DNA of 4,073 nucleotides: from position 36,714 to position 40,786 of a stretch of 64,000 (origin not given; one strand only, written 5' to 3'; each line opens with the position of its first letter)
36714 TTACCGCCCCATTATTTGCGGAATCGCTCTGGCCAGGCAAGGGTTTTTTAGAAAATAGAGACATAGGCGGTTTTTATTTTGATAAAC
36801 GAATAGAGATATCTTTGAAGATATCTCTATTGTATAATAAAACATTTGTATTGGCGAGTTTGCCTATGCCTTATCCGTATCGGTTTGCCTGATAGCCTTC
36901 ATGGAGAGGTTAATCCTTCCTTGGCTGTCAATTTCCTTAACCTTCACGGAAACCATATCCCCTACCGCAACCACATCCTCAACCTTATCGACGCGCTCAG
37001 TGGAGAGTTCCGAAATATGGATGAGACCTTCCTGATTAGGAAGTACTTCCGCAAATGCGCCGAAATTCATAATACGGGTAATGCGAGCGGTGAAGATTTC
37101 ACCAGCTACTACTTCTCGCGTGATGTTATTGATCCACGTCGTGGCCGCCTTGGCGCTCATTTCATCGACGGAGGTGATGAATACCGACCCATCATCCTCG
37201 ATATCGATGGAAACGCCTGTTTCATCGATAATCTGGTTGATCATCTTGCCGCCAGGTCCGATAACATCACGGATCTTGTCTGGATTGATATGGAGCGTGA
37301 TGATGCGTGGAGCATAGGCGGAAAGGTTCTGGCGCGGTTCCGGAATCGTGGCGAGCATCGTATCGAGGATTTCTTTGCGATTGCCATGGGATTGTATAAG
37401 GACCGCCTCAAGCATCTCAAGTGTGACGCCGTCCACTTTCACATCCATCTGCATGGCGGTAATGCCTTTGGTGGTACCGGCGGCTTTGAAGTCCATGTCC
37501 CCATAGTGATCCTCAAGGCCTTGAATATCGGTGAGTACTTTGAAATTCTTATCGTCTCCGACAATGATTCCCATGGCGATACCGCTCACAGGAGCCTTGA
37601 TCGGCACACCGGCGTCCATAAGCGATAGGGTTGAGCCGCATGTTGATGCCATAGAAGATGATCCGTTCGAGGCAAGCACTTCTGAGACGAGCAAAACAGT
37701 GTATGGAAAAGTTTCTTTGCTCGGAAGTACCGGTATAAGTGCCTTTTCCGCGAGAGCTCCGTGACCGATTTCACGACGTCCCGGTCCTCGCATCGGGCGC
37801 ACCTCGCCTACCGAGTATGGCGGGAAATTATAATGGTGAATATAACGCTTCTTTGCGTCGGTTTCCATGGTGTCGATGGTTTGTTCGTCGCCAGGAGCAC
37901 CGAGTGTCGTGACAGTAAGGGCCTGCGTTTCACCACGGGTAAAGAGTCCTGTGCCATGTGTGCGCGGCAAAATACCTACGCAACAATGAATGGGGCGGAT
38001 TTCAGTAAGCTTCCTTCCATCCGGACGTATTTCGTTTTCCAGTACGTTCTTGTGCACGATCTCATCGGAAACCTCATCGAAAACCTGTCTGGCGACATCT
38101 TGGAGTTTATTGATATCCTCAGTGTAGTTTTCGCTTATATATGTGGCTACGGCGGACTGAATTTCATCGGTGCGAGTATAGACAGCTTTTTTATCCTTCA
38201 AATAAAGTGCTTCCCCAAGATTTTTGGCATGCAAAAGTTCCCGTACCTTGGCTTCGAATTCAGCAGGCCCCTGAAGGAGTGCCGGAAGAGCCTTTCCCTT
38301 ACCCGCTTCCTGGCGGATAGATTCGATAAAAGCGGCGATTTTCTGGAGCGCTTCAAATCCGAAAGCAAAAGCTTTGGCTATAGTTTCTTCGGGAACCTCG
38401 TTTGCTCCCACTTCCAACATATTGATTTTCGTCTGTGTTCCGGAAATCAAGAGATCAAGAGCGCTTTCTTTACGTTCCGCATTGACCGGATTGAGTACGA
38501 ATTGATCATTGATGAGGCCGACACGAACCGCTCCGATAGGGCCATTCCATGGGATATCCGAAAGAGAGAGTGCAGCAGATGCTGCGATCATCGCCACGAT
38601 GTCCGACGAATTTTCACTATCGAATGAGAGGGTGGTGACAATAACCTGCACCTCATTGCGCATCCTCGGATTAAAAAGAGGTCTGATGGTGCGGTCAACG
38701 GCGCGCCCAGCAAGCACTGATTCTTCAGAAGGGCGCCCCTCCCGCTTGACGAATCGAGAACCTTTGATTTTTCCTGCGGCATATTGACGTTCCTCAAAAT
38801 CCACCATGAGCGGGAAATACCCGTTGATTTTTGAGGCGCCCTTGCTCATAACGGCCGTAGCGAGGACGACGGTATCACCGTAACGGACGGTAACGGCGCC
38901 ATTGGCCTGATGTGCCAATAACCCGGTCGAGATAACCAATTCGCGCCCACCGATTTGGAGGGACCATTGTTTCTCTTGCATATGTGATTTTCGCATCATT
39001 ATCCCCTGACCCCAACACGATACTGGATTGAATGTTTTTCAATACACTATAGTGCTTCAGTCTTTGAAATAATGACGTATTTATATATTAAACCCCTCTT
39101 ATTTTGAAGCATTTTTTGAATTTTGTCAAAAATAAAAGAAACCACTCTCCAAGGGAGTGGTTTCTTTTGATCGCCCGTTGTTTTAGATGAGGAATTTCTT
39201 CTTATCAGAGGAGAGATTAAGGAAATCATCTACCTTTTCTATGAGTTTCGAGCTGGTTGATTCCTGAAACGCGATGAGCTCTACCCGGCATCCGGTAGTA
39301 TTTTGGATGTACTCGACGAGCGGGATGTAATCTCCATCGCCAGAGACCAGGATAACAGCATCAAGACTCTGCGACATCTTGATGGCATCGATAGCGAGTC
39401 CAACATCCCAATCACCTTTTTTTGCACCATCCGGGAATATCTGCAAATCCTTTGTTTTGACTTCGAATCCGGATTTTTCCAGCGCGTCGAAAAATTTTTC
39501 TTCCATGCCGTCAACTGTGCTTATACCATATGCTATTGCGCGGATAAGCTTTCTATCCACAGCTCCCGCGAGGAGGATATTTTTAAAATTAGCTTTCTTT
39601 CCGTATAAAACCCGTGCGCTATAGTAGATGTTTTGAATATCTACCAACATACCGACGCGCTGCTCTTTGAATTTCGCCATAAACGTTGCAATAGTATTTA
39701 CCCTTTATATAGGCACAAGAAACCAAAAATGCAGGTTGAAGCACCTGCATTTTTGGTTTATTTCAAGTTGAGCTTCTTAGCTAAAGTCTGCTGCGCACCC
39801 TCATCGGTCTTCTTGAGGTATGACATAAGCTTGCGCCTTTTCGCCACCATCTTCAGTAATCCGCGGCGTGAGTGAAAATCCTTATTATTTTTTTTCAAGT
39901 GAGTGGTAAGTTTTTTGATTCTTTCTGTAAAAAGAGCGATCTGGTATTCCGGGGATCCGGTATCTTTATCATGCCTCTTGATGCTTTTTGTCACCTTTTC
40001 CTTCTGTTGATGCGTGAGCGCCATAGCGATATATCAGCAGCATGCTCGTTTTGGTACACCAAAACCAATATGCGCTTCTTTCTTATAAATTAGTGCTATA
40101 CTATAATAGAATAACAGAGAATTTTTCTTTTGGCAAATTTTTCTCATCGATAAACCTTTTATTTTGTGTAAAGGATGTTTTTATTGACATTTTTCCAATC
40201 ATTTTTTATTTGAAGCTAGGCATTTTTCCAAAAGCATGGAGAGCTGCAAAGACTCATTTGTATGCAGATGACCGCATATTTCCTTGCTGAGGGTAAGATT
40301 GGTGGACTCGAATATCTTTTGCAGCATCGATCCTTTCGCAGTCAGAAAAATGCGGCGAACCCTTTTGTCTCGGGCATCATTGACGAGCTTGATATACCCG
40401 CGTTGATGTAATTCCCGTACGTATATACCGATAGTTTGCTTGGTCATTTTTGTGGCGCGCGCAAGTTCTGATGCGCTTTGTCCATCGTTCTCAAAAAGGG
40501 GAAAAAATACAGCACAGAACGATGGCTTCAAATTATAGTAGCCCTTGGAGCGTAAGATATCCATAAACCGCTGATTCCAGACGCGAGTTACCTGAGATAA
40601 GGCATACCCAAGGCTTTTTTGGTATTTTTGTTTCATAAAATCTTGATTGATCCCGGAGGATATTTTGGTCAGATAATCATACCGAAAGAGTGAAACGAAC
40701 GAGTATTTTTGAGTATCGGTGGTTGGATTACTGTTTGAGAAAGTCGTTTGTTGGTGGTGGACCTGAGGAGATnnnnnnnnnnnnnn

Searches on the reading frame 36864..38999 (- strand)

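Call 8: search_protein_families(library=pfam, proteins=[window:36864-38999:-])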
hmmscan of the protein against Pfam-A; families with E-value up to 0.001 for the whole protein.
window:36864-38999:- (711 aa): 6 families
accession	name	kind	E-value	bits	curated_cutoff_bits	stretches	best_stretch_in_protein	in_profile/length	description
PF01138.27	RNase_PH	-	4.2e-51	173.2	25.5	2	18-150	2-130/130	3' exoribonuclease family, domain 1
PF00575.29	S1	-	1.1e-19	70.9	22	1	632-701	4-74/74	S1 RNA binding domain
PF03725.20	RNase_PH_C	-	1.2e-16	60.8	20.8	1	153-217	1-67/67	3' exoribonuclease family, domain 2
PF00013.35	KH_1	-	1.6e-11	44.3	21.5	1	567-623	2-64/66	KH domain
PF03726.19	PNPase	-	2.6e-10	41.1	24.6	1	249-330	3-81/81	Polyribonucleotide nucleotidyltransferase, RNA binding domain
PF22675.2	KH-I_KHDC4-BBP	-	0.00023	21.4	30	1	576-611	8-43/76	KHDC4/BBP-like, KH-domain type I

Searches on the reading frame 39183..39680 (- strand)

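Call 8: search_protein_families(library=pfam, proteins=[window:39183-39680:-])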
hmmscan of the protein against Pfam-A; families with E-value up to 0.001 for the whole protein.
window:39183-39680:- (165 aa): 1 family
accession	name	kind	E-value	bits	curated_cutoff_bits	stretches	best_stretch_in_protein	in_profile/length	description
PF01936.24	NYN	-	3.2e-31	109.2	24.2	1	8-156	1-144/145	NYN domain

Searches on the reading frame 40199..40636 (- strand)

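Call 8: search_protein_families(library=pfam, proteins=[window:40199-40636:-])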
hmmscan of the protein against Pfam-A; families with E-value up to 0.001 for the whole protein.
window:40199-40636:- (145 aa): 4 families
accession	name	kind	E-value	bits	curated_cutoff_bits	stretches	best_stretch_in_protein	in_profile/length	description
PF12802.13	MarR_2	-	2.7e-08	34.3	27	1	50-92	17-60/61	MarR family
PF13412.12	HTH_24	-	5.9e-05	23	21.9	1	48-83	13-48/48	Winged helix-turn-helix DNA-binding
PF01047.28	MarR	-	9.4e-05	22.7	24.6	1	47-93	12-58/59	MarR family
PF13463.12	HTH_27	-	0.00099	19.8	22.2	0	47-102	12-68/68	Winged helix DNA-binding domain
